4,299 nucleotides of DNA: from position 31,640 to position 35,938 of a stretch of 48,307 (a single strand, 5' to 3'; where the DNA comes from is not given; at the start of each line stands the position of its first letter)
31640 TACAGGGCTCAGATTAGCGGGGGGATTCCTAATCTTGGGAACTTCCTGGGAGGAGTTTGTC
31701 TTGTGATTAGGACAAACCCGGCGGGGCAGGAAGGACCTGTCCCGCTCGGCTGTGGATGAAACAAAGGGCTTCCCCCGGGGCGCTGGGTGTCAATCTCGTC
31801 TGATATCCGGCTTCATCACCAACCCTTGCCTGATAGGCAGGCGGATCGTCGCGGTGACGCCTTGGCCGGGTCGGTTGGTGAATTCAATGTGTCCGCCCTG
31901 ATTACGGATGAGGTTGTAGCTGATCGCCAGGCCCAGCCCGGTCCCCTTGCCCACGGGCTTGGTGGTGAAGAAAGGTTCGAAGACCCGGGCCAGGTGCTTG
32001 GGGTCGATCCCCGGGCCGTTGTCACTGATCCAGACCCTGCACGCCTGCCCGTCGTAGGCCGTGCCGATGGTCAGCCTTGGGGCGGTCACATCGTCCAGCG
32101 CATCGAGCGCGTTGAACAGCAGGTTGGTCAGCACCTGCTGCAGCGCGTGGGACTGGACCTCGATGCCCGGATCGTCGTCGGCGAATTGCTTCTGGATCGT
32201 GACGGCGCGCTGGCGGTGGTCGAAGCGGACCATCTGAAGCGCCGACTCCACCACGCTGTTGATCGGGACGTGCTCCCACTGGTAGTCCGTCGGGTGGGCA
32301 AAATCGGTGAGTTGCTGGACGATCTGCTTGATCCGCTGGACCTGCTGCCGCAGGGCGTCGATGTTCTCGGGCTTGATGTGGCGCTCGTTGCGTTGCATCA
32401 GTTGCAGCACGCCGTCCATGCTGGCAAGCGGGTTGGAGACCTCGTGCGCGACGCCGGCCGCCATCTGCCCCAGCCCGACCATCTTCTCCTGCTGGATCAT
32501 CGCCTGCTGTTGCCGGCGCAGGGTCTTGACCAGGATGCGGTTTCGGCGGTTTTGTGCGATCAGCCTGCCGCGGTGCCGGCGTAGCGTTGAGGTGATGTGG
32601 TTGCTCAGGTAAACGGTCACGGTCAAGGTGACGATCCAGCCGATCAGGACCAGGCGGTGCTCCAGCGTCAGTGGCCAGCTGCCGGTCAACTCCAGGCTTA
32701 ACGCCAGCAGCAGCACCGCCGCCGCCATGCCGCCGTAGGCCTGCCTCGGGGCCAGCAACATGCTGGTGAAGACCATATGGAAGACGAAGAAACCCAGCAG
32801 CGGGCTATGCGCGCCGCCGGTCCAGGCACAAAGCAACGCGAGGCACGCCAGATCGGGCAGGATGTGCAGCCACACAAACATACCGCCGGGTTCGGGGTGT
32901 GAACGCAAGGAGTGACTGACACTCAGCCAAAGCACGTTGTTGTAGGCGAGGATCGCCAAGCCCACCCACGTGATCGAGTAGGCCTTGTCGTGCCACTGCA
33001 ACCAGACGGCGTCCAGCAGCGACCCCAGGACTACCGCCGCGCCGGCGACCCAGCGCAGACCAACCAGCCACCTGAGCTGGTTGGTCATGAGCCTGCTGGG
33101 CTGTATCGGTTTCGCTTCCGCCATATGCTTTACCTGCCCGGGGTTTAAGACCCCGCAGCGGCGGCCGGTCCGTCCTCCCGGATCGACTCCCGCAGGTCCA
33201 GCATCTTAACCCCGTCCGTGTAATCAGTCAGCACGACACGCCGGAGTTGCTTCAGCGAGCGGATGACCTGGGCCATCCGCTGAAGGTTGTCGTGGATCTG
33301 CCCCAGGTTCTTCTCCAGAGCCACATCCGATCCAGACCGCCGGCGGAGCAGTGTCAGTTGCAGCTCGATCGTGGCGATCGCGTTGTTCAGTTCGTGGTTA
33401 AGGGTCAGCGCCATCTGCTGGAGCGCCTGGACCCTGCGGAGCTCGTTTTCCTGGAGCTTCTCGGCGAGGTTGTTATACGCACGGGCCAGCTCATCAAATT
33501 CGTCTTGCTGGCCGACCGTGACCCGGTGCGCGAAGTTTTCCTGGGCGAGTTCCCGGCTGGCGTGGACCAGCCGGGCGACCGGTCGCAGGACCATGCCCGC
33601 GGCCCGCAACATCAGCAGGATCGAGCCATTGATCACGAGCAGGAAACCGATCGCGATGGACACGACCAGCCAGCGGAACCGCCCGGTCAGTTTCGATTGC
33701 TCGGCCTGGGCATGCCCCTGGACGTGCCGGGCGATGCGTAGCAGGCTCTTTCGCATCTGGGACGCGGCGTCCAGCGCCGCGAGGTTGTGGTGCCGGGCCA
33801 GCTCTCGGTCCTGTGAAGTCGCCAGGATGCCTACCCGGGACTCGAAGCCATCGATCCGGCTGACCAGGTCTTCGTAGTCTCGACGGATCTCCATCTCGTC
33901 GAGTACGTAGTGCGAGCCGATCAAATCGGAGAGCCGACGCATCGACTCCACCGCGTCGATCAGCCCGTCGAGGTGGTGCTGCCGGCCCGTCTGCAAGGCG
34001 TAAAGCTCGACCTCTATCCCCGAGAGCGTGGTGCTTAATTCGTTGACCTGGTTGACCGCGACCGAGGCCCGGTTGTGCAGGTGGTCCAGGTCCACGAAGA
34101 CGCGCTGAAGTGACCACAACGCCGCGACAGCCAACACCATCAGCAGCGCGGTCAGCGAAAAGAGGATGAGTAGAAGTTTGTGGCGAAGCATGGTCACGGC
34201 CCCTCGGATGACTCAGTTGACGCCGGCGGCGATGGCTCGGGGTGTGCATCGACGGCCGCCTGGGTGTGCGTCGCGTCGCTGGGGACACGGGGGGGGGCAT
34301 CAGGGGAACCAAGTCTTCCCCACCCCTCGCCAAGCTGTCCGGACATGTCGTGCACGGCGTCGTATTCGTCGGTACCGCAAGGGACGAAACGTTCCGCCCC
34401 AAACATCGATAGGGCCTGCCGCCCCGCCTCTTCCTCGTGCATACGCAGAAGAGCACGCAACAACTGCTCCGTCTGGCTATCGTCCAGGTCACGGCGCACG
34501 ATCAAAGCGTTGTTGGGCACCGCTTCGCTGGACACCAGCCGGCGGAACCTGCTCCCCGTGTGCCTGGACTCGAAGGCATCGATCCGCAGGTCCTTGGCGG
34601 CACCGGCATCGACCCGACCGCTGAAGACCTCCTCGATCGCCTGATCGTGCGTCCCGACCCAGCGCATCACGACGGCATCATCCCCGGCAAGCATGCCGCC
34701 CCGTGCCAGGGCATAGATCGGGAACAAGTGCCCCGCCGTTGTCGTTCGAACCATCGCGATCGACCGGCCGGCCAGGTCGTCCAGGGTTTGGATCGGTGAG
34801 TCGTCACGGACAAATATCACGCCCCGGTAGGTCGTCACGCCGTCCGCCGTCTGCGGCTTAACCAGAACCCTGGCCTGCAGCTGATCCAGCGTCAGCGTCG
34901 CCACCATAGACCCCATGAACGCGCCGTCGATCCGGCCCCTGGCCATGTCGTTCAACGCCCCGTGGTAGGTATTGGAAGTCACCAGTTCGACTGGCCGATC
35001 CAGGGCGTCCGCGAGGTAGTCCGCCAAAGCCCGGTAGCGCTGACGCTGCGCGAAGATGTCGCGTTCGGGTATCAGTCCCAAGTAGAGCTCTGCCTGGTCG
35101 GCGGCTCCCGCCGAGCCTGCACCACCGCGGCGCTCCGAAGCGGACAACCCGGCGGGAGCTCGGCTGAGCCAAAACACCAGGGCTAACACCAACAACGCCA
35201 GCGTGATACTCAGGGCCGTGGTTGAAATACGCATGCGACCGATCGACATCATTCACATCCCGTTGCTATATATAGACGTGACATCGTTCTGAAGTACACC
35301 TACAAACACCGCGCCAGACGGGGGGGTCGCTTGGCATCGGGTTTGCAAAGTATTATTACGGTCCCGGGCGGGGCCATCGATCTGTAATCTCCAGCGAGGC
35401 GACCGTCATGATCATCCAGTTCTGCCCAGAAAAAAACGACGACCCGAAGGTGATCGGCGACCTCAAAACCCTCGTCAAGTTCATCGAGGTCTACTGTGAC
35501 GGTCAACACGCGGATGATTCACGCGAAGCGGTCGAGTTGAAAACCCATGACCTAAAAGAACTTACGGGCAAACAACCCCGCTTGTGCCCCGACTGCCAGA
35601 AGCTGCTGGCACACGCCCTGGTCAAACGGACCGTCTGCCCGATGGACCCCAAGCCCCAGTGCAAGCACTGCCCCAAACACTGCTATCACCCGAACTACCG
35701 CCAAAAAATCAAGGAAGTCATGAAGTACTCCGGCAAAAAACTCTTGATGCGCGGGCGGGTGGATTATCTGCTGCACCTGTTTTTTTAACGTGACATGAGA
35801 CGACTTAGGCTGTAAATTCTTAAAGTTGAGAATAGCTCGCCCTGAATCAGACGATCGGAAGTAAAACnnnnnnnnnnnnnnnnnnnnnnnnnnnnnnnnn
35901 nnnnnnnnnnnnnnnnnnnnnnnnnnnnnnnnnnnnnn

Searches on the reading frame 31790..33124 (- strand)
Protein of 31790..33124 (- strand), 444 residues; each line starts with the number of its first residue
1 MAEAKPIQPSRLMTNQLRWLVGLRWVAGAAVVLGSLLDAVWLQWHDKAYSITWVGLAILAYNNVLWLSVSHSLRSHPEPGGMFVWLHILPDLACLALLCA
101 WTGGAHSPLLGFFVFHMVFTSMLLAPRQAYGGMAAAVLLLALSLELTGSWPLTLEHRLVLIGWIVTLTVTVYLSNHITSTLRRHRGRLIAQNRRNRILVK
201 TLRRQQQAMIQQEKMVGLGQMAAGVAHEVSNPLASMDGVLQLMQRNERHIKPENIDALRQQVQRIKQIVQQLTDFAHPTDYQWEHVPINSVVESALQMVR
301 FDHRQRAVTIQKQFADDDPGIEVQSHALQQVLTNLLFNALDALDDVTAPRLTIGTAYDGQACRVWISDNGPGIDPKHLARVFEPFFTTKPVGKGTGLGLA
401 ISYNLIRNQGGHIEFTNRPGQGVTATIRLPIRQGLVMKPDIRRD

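Call 7: search_protein_families(library=pfam, proteins=[window:31790-33124:-])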
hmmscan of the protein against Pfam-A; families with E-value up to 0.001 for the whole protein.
window:31790-33124:- (444 aa): 2 families
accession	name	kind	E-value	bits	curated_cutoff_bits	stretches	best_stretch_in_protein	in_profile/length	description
PF02518.31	HATPase_c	-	2.3e-23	83.2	26.4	1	326-432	4-110/111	Histidine kinase-, DNA gyrase B-, and HSP90-like ATPase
PF00512.31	HisKA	-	3.5e-11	43.4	26.9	1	219-277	3-62/66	His Kinase A (phospho-acceptor) domain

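Call 32: search_protein_families(library=ncbifam, proteins=[window:31790-33124:-])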
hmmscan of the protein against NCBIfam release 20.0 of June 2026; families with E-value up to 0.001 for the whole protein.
window:31790-33124:- (444 aa): 79 families (the best 25 are shown)
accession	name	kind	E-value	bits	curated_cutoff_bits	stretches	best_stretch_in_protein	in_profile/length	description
NF008468.0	PRK11360.1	equivalog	2e-66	224.7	646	1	203-433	381-610/616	two-component system sensor histidine kinase AtoS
NF007688.0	PRK10364.1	equivalog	1.1e-48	166.1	479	1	201-432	223-452/460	two-component system sensor histidine kinase ZraS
NF038348.1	T2SS_HK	subfamily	1.8e-45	155.5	450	2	261-432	407-574/574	histidine kinase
NF052574.1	HisKinEspCMyxo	equivalog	2.7e-44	151.5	1200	1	201-432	400-638/785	serine histidine kinase EspC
NF010411.0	PRK13837.1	equivalog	1.6e-38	132.3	647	1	206-439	438-683/828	two-component system VirA-like sensor kinase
NF033792.0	ActS_PrrB_HisK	equivalog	2.1e-37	129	350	1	16-428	9-414/423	ActS/PrrB/RegB family redox-sensitive histidine kinase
NF040750.1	tetrathio_HK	equivalog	7.9e-35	120.3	750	1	155-421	282-544/555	tetrathionate respiration histidine kinase TtrS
NF052573.1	HisKinEspAMyxo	equivalog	5.6e-34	117.2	1400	1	175-430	342-610/755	serine histidine kinase EspA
NF046026.1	HisKinCckACaul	equivalog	5.3e-33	114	1000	1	205-433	289-534/678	cell cycle histidine kinase CckA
NF053867.1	SprKinKinDBac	equivalog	8.5e-33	113.5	775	1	203-432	271-498/500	sporulation kinase KinD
NF010076.0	PRK13557.1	subfamily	3.6e-32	111.5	631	1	203-435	148-398/540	histidine kinase famiy protein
NF047794.1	HisKinPtgB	equivalog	1.1e-31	109.8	1000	1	181-415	405-639/656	two-component system sensor histidine kinase PgtB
NF012163.2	BaeS_SmeS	equivalog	1.6e-28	99.9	500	1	199-430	223-457/457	sensor histidine kinase efflux regulator BaeS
NF008312.0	PRK11100.1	equivalog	2.1e-27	96.1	356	1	159-431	192-474/477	two-component system sensor histidine kinase CreC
NF008293.1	PRK11073.1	equivalog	7.8e-27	94.4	240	1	201-433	113-349/349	nitrogen regulation protein NR(II)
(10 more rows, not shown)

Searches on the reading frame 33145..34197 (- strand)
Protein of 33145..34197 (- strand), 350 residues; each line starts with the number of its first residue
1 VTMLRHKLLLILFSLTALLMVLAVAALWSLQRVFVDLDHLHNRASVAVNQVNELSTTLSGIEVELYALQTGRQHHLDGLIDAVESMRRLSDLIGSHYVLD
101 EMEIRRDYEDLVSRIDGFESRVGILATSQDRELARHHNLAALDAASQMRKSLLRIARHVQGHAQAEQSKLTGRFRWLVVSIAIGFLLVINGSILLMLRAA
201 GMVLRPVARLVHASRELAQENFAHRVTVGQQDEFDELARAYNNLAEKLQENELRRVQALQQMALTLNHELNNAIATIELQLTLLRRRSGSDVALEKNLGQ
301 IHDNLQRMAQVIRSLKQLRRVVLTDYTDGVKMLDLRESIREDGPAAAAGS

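Call 7: search_protein_families(library=pfam, proteins=[window:33145-34197:-])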
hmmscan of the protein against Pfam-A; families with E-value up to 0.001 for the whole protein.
window:33145-34197:- (350 aa): 2 families
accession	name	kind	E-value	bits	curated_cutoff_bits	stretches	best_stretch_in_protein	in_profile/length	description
PF00672.30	HAMP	-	6.8e-12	46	25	1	200-250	3-53/53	HAMP domain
PF00512.31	HisKA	-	1e-05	26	26.9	1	259-320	2-62/66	His Kinase A (phospho-acceptor) domain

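Call 32: search_protein_families(library=ncbifam, proteins=[window:33145-34197:-])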
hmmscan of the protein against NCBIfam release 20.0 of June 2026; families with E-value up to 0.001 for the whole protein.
window:33145-34197:- (350 aa): 22 families
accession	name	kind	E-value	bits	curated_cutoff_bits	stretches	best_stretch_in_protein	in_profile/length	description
NF012163.2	BaeS_SmeS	equivalog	1.3e-12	47.4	500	1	186-281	172-262/457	sensor histidine kinase efflux regulator BaeS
NF007837.0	PRK10549.1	equivalog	4.3e-12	45.5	603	1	173-280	164-261/466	envelope stress sensor histidine kinase BaeS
NF033092.0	HK_WalK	equivalog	9e-08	31.1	725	1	183-276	181-274/594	cell wall metabolism sensor histidine kinase WalK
NF040691.1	MtrAB_MtrB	equivalog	9.3e-08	31.5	450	1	181-320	192-333/507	MtrAB system histidine kinase MtrB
NF045911.1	TCSHisKinNblS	equivalog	4.8e-07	28.5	1000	1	178-263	185-265/621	two-component system sensor histidine kinase NblS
NF008184.0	PRK10935.1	equivalog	9.3e-07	27.8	553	1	173-250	146-224/565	nitrate/nitrite two-component system sensor histidine kinase NarQ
NF038263.1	prot_phos_SiaA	equivalog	3.5e-06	25.8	700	1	176-261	309-395/658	biofilm regulation protein phosphatase SiaA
NF008025.0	PRK10755.1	equivalog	4.6e-06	25.6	314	1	162-320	50-198/362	two-component system sensor histidine kinase PmrB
NF007007.0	PRK09470.1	equivalog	5e-06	25.7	486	1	186-321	175-303/463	envelope stress sensor histidine kinase CpxA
NF011874.0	PRK15347.1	equivalog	1.3e-05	23.5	852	1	180-251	300-369/921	two component system sensor kinase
NF058645.1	MCPCtpMPsAe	equivalog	1.7e-05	23.8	900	1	159-259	189-286/558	methyl-accepting chemotaxis protein CtpM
NF041210.1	his_kin_PieS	equivalog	3.8e-05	22.9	850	1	187-278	175-269/474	two component system sensor histidine kinase PieS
NF045900.1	HisKinCpxALeg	equivalog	3.9e-05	22.6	800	1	176-320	151-290/451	two-component system sensor histidine kinase CpxA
NF046044.1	PnpS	equivalog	4e-05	22.8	400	0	207-277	2-71/390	two-component system histidine kinase PnpS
NF053592.1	HK_near_YfiR_like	equivalog_domain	0.00012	21.7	194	1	172-249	144-222/223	sensor histidine kinase, YfiR-like protein-associated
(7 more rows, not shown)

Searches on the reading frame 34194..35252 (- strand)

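Call 7: search_protein_families(library=pfam, proteins=[window:34194-35252:-])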
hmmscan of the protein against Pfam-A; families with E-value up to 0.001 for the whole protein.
window:34194-35252:- (352 aa): 2 families
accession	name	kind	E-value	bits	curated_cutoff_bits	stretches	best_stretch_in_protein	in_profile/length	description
PF12974.12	Phosphonate-bd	-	2.6e-53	181.3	27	1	59-297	2-242/242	ABC transporter, phosphonate, periplasmic substrate-binding protein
PF09084.16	NMT1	-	0.0008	19.8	20.5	0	145-246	76-173/216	NMT1/THI5 like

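Call 32: search_protein_families(library=ncbifam, proteins=[window:34194-35252:-])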
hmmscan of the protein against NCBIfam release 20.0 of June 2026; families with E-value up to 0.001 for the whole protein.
window:34194-35252:- (352 aa): 6 families
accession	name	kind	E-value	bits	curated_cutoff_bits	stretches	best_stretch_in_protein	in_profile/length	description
TIGR03431.1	PhnD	equivalog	2.5e-36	125.5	261.1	1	29-305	17-284/288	phosphonate ABC transporter substrate-binding protein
TIGR01098.1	3A0109s03R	subfamily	3.8e-36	124.9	112.05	1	18-270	5-252/253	phosphate/phosphite/phosphonate ABC transporter substrate-binding protein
TIGR04553.1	ABC_peri_selen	hypoth_equivalog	7.3e-23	81.3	250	1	58-308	4-263/266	putative selenate ABC transporter substrate-binding protein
NF049985.1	SBP_like_Rv1680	exception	6.5e-07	29.3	400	1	75-301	20-256/268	Rv1680 family SBP-like protein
TIGR01728.1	SsuA_fam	subfamily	2.6e-06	26.9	163.5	1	87-232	31-169/290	aliphatic sulfonate ABC transporter substrate-binding protein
TIGR02122.1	TRAP_TAXI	subfamily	4.9e-06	25.6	84.35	1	75-174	49-153/320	TAXI family TRAP transporter solute-binding subunit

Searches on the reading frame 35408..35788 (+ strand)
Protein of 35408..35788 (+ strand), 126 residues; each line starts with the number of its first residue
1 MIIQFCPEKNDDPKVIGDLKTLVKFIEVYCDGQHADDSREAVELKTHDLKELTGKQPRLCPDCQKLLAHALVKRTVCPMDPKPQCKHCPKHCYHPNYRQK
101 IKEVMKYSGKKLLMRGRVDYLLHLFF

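Call 7: search_protein_families(library=pfam, proteins=[window:35408-35788:+])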
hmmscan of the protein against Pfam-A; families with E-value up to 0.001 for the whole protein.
window:35408-35788:+ (126 aa): 1 family
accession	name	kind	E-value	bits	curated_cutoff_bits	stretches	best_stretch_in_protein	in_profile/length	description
PF11756.13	YgbA_NO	-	3e-17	63.4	25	1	18-124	6-94/106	Nitrous oxide-stimulated promoter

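Call 32: search_protein_families(library=ncbifam, proteins=[window:35408-35788:+])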
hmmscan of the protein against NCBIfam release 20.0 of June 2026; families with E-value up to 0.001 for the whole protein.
window:35408-35788:+ (126 aa): 7 families
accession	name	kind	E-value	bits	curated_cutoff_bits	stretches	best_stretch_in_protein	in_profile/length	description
NF007714.0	PRK10410.1-2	equivalog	9.5e-33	112.9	88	1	14-126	8-103/103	nitrous oxide-stimulated promoter family protein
NF007718.0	PRK10410.2-2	equivalog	5e-22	78.3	148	1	14-114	5-106/118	nitrous oxide-stimulated promoter family protein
NF007715.0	PRK10410.1-3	equivalog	8.6e-17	61.3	179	1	16-124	12-104/132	nitrous oxide-stimulated promoter family protein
NF007717.0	PRK10410.2-1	equivalog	2.3e-11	43.9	241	1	66-124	40-99/141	nitrous oxide-stimulated promoter family protein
NF007716.0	PRK10410.1-4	equivalog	1.5e-09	38.2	172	1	64-124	35-96/114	nitrous oxide-stimulated promoter family protein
NF007713.0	PRK10410.1-1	equivalog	8.2e-09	36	234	1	67-124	38-96/117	nitrous oxide-stimulated promoter family protein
NF007719.0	PRK10410.2-3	equivalog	6.6e-06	26.2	211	1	59-120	18-80/103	nitrous oxide-stimulated promoter family protein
